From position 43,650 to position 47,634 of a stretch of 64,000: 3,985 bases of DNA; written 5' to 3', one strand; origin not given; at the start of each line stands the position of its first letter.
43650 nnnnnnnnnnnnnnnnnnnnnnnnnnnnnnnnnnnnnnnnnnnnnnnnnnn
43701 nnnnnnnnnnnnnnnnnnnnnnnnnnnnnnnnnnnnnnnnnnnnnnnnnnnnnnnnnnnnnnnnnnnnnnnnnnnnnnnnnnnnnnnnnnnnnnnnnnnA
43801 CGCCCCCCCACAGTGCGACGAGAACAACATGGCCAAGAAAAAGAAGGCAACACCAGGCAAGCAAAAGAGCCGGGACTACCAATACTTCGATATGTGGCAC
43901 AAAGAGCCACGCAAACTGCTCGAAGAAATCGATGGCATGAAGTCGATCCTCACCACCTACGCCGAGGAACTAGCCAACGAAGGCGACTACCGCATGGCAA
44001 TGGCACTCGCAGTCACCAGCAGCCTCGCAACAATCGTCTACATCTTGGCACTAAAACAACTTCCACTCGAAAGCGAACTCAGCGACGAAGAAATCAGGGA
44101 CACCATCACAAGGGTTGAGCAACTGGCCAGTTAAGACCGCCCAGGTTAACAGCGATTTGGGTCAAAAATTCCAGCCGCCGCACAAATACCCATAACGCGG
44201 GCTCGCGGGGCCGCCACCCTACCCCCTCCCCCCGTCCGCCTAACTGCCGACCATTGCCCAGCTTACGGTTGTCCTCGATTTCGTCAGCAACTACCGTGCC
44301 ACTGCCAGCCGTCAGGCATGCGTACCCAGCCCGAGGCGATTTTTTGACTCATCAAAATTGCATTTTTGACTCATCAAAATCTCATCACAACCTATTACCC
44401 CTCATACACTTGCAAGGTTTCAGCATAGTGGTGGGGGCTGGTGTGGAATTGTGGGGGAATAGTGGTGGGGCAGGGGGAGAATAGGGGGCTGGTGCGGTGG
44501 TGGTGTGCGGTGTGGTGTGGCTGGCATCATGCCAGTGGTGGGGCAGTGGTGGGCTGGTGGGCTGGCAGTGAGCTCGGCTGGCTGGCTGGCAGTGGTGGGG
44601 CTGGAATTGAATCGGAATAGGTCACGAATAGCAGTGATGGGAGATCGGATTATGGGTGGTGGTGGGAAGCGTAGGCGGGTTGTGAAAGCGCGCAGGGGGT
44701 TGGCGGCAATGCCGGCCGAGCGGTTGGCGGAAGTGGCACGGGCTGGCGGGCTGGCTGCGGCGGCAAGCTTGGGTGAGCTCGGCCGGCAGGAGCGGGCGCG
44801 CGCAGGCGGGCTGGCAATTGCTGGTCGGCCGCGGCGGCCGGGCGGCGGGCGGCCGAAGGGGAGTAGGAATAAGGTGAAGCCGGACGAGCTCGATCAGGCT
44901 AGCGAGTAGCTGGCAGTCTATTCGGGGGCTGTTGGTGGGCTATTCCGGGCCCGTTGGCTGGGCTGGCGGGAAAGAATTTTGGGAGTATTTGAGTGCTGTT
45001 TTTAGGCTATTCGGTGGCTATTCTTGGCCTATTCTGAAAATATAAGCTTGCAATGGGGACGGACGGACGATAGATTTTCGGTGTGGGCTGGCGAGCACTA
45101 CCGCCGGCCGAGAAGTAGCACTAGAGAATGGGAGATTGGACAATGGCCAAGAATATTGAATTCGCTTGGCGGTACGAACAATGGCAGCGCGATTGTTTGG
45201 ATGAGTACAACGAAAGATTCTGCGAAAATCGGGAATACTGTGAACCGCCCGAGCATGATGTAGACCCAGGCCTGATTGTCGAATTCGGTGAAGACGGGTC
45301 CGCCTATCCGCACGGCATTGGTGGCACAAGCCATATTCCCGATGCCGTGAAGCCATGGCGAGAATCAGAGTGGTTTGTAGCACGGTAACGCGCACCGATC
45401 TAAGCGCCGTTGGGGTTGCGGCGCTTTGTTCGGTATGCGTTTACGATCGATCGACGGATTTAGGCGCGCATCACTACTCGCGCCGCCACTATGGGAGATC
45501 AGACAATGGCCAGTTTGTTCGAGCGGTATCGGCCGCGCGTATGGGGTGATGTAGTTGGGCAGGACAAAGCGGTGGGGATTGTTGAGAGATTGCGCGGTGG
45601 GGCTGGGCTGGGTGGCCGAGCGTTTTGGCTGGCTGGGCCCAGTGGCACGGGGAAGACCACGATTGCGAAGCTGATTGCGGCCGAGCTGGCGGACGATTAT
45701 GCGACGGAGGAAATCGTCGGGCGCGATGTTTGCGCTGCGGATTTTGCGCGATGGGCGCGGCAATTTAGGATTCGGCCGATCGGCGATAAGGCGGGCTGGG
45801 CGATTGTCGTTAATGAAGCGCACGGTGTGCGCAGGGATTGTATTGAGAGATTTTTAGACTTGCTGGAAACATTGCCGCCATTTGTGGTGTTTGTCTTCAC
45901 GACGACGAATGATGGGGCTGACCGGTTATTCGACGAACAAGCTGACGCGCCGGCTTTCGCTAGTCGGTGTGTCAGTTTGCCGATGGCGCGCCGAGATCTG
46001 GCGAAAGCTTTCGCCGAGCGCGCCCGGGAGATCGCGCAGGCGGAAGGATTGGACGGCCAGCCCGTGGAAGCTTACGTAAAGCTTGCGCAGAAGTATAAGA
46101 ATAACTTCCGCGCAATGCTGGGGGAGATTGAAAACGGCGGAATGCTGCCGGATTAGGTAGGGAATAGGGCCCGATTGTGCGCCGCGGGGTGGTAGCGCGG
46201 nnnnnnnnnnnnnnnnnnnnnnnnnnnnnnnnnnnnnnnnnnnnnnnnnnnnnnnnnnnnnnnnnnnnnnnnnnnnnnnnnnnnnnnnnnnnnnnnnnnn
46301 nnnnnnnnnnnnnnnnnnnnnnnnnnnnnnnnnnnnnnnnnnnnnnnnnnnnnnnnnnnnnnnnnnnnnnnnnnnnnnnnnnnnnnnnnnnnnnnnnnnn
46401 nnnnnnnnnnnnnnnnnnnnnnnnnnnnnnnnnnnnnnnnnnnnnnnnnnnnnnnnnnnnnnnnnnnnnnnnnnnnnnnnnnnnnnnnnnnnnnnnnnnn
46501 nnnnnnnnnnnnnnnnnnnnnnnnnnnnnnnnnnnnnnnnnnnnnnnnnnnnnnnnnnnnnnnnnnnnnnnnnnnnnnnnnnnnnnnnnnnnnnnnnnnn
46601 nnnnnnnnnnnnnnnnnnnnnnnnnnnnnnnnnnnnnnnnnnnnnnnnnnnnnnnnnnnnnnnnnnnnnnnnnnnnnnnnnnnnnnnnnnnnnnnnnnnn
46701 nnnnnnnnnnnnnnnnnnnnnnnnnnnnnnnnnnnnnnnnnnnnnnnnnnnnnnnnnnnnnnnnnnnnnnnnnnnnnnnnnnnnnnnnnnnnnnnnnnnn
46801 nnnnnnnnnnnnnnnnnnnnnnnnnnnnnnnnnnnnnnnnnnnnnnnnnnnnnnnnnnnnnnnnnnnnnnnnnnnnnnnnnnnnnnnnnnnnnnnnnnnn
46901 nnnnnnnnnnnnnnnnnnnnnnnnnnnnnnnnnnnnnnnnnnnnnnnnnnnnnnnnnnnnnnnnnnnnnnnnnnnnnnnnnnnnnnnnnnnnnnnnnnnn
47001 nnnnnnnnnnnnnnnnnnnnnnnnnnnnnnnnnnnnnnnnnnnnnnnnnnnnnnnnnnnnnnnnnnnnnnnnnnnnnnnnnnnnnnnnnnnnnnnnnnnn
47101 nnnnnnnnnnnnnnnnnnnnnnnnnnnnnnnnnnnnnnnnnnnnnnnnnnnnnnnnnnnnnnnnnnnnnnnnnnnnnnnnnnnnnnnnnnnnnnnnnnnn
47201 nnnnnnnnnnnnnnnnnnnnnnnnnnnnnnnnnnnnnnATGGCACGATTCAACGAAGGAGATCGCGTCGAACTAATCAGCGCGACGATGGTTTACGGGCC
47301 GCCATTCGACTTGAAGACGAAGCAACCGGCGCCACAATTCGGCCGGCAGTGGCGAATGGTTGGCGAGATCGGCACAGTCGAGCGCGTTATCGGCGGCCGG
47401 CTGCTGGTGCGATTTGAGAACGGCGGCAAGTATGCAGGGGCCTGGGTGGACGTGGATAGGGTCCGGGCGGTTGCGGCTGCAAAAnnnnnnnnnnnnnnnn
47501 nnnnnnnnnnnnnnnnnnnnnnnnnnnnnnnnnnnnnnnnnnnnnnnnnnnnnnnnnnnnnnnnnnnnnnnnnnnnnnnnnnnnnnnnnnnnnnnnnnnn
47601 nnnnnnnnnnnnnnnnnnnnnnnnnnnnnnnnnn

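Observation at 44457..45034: Inverted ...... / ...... iteron arrays bracket a tiny AT-hook-like basic protein gene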

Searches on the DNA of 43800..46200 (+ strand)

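Call 6: search_dna_similar(query=window:43800-46200:+, collection=phages, mode=distant)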
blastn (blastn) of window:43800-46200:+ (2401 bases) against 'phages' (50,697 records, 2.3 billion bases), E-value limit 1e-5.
No match.

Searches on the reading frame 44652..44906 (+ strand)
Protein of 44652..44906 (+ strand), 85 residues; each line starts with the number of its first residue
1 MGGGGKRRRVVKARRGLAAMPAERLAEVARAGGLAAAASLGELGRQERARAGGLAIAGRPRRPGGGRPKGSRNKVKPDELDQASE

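Call 14: search_protein_families(library=pfam, proteins=[window:44652-44906:+], max_evalue=0.1)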
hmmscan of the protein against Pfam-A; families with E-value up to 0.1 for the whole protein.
window:44652-44906:+ (85 aa): 0 families

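Call 15: search_protein_families(library=phrogs, proteins=[window:44652-44906:+], max_evalue=0.1)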
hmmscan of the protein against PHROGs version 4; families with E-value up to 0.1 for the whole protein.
window:44652-44906:+ (85 aa): 0 families

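Call 16: find_related_loci(query=window:44652-44906:+, collection=viral_contigs, flank=6000)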
Query window:44652-44906:+ (85 aa) in viral_contigs; peptide patterns used: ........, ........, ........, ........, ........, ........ (x = any residue, [..] = any of these).
173 stretches matched a pattern, but none encodes a relative of the query by tblastn (E <= 1e-3).

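Call 23: find_encoding_contigs(protein=window:44652-44906:+, flank=3000)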
Protein window:44652-44906:+ (85 aa): no gene with exactly this product is on record in the collection.

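Call 24: find_homologous_proteins(query=window:44652-44906:+, max_evalue=0.01)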
Query window:44652-44906:+ (85 aa): 1 proteins with E <= 0.01 among 38 candidates.
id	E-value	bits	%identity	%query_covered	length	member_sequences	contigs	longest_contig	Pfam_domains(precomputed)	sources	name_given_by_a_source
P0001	2.3e-40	154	100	100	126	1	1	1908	-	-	-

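Call 26: find_encoding_contigs(protein=P0001, flank=10000)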
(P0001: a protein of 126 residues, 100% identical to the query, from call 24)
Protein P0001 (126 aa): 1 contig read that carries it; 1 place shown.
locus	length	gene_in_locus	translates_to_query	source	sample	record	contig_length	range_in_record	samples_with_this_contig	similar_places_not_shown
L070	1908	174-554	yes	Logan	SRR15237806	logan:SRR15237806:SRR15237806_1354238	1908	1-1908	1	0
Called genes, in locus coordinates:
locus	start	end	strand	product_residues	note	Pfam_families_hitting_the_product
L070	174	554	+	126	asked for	-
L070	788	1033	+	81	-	-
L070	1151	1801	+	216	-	PF06068:TIP49 (weak), PF00004:AAA (faint)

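Call 44: search_protein_representatives(protein=window:44652-44906:+)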
Query: 85 residues. Proteins with E-value up to 0.001 (for the whole library): 3; up to 1e-10: 1; up to 1e-30: 1. The best 3 are listed.
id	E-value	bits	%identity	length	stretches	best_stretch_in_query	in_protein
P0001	7.3e-41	153.9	100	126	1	1-85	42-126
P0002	4.4e-05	40.1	48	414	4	14-48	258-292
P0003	8.7e-04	36.0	41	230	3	7-36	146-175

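Call 46: predict_structure(protein=window:44652-44906:+)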
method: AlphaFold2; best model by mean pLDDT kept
length: 85 residues; sequences in the alignment: 1
mean_pLDDT: 70.5   pTM: 0.31
mean pLDDT of the five models: 70.5, 69.8, 69.1, 67.6, 61.5
residues with pLDDT >= 90: 9; 70-90: 30; 50-70: 43; < 50: 3
segments of 3 or more residues with pLDDT < 50: none
pLDDT, mean of each block of 10 residues (from residue 1): 73 90 89 71 73 55 56 63 54
secondary structure, 60 per line:
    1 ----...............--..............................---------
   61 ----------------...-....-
elements in order: H5-19 H22-51 H81-84
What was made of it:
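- On AT-hook motif: The tail has pLDDT 54-63 and no secondary structure (call 46).
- On Type Ib/II/III partition cassette: The single-sequence AlphaFold2 model (pLDDT 70) shows two helices and no strand (call 46).
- Closest known: HMGA-type AT-hook. Same: The arm sits in a disordered basic tail (call 46).
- The AlphaFold2 model gives helices plus a disordered basic tail (call 46). The p85 model shows no N-terminal strand of a ribbon-helix-helix fold (call 46).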

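Call 48: search_solved_structures(query=window:44652-44906:+, max_evalue=10, show_alignments=3)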
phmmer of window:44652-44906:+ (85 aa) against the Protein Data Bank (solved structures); distinct sequences matched with E-value up to 10: 0.

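Call 78: search_dna_similar(query=window:44652-44906:+, collection=phages, mode=protein, max_evalue=1, max_rows=15)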
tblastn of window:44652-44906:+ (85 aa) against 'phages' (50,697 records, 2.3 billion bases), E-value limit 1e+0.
No match.
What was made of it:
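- p85 has no homologue anywhere, so there is no comparative support for the gene or the pairing (calls 16, 24, 44, 78).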

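Call 80: search_protein_families(library=pfam, proteins=[P0002, P0003, window:44652-44906:+], max_evalue=10)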
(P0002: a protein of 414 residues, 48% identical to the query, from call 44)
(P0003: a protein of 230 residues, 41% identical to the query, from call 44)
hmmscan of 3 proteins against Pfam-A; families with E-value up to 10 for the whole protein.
P0002 (414 aa): 1 family
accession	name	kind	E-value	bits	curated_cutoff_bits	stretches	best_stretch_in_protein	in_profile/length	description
PF10685.14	KGG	-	2e-34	117.6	20.4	5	260-280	1-21/22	Stress-induced bacterial acidophilic repeat motif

P0003 (230 aa): 8 families
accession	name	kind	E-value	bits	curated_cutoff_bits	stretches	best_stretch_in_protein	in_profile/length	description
PF10685.14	KGG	-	4.1e-18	65.7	20.4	3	41-62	1-22/22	Stress-induced bacterial acidophilic repeat motif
PF15612.11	WHIM1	-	0.00087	19.3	19.1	0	28-50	2-24/46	WSTF, HB1, Itc1p, MBD9 motif 1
PF24769.1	At2g29880_C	-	0.0034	18.2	26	0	151-165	27-41/47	At2g29880 C-terminal domain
PF09179.16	TilS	-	0.87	10.3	21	0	203-219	3-19/67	TilS substrate binding domain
PF07065.19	D123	-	1.3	8.6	24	1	118-180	42-97/300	D123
PF16474.11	KIND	-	2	8.7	26.7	1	7-43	123-158/197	Kinase non-catalytic C-lobe domain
PF03286.19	Pox_Ag35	-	4.6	7.4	28.3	1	78-143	56-118/196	Pox virus Ag35 surface protein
PF03987.20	Autophagy_act_C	-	9.2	6.6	24.4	1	85-144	15-82/193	Autophagocytosis associated protein, active-site domain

window:44652-44906:+ (85 aa): 0 families

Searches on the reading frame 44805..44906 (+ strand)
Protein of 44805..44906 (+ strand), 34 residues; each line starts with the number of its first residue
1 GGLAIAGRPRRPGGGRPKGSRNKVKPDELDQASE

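Call 84: search_solved_structures(query=window:44805-44906:+, max_evalue=10, show_alignments=3)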
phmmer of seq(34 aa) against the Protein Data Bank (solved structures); distinct sequences matched with E-value up to 10: 1.
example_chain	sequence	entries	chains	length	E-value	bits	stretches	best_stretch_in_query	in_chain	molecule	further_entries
2ezd_A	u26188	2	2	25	1.2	13.1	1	8-24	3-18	HIGH MOBILITY GROUP PROTEIN HMG-I/HMG-Y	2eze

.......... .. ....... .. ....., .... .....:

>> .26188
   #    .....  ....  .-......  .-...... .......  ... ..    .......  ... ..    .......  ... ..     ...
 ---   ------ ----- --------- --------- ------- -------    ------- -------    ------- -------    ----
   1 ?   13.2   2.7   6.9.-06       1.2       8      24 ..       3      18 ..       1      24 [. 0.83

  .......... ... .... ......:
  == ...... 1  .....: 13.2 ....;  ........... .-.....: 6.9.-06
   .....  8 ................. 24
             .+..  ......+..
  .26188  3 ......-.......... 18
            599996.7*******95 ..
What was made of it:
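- On AT-hook motif: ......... matches HMGA1 hook II, the only PDB match at E = 1.2 (call 84).
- Closest known: HMGA-type AT-hook. Same: p85 residues 59-75 (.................) align with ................, and the GRPKGS-NK core is identical (call 84).
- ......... matches HMGA1 AT-hook II, the only PDB hit (call 84).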

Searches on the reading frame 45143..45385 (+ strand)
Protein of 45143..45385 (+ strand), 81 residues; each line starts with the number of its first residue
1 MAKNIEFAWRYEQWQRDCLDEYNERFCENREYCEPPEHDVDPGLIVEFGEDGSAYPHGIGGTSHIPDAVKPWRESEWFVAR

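Call 14: search_protein_families(library=pfam, proteins=[window:45143-45385:+], max_evalue=0.1)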
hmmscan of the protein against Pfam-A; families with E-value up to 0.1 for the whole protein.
window:45143-45385:+ (81 aa): 0 families

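Call 15: search_protein_families(library=phrogs, proteins=[window:45143-45385:+], max_evalue=0.1)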
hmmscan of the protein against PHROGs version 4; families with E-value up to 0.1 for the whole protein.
window:45143-45385:+ (81 aa): 0 families

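Call 50: find_related_loci(query=window:45143-45385:+, collection=viral_contigs, flank=5000)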
Query window:45143-45385:+ (81 aa) in viral_contigs; peptide patterns used: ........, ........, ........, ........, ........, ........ (x = any residue, [..] = any of these).
7 stretches matched a pattern; 2 encode a relative of the query (tblastn E <= 1e-3); 2 distinct loci.
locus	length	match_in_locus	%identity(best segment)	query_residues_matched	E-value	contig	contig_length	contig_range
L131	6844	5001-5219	41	12-79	5e-16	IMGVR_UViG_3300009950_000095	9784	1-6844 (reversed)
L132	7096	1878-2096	39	12-79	1e-14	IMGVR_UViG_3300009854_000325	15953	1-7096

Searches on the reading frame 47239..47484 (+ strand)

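Call 14: search_protein_families(library=pfam, proteins=[window:47239-47484:+], max_evalue=0.1)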
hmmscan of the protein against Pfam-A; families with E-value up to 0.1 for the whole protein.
window:47239-47484:+ (82 aa): 3 families
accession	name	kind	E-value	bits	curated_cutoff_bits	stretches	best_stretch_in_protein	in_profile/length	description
PF12073.14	DUF3553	-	0.001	19.1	20.3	1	44-64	17-37/50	Protein of unknown function (DUF3553)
PF02820.24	MBT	-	0.048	14.3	22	1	45-74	17-46/69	mbt repeat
PF05641.18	Agenet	-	0.086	13.8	27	0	45-76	20-57/61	Agenet domain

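Call 15: search_protein_families(library=phrogs, proteins=[window:47239-47484:+], max_evalue=0.1)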
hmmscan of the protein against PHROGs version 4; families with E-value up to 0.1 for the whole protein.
window:47239-47484:+ (82 aa): 2 families
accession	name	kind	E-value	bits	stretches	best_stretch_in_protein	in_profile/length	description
phrog_7871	-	unknown function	0.022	15.8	1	2-62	2-53/73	-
phrog_7955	-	unknown function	0.046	14.9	0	42-65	24-48/63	-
